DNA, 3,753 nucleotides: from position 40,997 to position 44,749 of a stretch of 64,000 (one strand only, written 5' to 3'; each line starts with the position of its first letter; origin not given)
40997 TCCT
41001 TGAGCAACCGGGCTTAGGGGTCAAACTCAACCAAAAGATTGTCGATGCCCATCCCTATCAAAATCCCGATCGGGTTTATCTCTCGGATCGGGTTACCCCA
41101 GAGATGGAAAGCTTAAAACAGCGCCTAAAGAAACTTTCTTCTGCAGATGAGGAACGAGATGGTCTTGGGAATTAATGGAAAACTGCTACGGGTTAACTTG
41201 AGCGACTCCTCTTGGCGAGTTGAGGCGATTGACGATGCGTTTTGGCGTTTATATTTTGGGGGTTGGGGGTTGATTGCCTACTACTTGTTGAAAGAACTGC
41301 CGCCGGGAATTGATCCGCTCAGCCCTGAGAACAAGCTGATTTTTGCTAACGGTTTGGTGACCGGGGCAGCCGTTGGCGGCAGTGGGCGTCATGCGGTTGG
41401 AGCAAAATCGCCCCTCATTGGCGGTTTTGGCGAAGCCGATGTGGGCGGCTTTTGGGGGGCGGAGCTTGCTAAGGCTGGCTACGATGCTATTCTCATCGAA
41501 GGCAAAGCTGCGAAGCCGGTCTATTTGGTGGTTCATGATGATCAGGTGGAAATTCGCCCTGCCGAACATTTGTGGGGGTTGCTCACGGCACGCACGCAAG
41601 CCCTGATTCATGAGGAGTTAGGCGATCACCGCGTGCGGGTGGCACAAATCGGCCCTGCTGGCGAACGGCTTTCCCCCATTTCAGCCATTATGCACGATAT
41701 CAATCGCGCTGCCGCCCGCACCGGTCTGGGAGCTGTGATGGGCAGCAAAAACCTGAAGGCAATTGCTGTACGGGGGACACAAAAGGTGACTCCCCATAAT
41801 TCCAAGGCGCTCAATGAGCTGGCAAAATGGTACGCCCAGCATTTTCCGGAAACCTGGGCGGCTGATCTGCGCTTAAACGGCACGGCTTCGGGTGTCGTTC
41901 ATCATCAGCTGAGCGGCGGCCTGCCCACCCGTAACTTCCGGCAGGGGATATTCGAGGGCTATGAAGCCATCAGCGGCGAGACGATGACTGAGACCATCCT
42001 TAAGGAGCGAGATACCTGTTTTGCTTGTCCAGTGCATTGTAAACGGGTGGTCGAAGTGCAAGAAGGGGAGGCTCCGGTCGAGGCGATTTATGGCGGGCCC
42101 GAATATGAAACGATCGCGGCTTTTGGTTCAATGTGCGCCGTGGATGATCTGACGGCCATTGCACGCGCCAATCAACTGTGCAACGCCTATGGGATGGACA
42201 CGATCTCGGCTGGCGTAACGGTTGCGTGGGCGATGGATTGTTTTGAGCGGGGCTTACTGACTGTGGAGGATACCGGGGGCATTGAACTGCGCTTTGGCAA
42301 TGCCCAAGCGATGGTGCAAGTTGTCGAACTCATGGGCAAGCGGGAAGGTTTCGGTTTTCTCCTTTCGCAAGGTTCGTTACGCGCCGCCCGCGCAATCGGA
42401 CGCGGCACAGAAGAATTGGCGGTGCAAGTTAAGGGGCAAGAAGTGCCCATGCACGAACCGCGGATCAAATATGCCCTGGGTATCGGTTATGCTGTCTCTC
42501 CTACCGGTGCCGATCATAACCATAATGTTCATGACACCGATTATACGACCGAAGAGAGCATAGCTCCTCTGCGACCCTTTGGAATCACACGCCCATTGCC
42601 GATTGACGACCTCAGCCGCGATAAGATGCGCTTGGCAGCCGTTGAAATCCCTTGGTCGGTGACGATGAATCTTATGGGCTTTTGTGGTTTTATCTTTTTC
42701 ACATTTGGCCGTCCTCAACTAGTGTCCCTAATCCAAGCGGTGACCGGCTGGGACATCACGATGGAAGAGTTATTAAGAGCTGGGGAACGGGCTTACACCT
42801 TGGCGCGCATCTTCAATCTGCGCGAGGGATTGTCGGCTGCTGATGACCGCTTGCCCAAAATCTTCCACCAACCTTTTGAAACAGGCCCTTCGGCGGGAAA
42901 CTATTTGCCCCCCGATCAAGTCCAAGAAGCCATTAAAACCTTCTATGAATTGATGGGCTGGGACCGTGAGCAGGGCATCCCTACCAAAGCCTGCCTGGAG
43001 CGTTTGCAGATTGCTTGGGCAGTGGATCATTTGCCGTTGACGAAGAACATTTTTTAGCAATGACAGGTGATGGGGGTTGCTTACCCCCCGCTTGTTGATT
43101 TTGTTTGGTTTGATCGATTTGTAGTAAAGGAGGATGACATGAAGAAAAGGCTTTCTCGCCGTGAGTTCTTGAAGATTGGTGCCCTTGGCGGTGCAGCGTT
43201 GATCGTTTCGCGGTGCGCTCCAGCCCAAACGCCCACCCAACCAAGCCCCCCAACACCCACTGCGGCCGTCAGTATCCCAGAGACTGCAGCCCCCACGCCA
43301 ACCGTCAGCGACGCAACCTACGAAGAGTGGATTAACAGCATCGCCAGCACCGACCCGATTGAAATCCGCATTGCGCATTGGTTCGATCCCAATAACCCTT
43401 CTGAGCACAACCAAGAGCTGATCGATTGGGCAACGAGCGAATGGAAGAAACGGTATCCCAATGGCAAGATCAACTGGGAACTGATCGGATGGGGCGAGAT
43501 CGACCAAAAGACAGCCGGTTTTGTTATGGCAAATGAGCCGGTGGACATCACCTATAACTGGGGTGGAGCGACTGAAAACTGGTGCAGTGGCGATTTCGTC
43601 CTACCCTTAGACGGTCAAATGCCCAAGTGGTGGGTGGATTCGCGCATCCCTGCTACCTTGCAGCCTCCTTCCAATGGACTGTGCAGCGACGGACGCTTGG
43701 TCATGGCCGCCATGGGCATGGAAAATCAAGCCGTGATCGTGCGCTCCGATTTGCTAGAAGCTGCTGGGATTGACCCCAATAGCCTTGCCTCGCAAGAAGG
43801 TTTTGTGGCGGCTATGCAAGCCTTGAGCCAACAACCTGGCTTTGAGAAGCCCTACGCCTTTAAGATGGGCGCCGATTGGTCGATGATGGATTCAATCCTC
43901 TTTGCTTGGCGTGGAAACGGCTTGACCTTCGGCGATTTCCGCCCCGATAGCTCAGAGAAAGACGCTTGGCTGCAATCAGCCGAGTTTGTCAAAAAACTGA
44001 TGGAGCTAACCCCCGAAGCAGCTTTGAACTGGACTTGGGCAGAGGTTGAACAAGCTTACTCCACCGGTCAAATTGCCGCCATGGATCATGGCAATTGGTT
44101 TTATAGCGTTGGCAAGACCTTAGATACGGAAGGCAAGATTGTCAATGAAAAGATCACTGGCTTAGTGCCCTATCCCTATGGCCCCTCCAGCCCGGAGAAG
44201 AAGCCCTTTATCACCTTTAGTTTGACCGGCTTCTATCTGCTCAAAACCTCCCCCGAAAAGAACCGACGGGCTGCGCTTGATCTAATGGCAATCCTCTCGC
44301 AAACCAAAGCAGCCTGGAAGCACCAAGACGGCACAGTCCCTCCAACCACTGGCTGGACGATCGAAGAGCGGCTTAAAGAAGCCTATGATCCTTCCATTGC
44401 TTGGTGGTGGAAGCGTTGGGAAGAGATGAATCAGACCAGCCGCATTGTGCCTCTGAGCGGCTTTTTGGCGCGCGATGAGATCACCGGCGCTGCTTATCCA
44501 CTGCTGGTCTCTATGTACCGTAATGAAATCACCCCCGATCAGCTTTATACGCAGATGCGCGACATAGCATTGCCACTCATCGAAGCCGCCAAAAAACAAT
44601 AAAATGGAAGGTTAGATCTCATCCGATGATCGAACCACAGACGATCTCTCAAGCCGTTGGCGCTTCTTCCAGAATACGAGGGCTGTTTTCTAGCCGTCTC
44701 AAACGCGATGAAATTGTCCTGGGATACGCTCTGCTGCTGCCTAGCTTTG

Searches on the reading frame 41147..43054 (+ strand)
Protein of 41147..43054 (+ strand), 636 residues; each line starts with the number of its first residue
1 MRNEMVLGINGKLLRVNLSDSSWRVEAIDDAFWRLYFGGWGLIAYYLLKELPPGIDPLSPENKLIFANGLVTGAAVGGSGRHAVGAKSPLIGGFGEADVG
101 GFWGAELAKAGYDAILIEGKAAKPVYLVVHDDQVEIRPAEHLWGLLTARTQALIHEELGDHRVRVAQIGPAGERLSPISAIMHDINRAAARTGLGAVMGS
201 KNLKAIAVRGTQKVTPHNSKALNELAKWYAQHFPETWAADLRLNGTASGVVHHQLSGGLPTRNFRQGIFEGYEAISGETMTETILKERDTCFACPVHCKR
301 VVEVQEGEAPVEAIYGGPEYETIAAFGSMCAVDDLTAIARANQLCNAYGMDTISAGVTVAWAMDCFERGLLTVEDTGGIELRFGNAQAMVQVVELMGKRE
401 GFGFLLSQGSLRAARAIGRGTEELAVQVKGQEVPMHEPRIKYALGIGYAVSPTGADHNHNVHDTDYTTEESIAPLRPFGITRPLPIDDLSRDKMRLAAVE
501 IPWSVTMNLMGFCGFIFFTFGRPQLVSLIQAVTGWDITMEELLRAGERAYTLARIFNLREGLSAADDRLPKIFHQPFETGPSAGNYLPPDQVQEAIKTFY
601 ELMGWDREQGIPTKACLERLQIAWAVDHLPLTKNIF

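Call 44: search_protein_families(library=pfam, proteins=[window:41147-43054:+], max_evalue=0.00001)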
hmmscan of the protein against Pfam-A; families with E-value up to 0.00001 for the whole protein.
window:41147-43054:+ (636 aa): 2 families
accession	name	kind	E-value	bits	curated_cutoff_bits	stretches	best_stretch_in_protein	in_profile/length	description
PF01314.23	AFOR_C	-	4.3e-124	415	27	1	234-622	14-385/385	Aldehyde ferredoxin oxidoreductase, domains 2 & 3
PF02730.20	AFOR_N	-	1.8e-75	253.5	29.8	1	11-211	1-199/199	Aldehyde ferredoxin oxidoreductase, N-terminal domain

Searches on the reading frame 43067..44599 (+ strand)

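Call 44: search_protein_families(library=pfam, proteins=[window:43067-44599:+], max_evalue=0.00001)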
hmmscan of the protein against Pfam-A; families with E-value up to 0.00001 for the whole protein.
window:43067-44599:+ (511 aa): 2 families
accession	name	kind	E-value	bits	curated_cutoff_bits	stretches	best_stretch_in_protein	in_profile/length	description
PF01547.30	SBP_bac_1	-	1.4e-12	48.7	26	1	118-408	10-298/307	Bacterial extracellular solute-binding protein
PF13416.11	SBP_bac_8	-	5.1e-11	43.3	27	1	125-428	5-263/279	Bacterial extracellular solute-binding protein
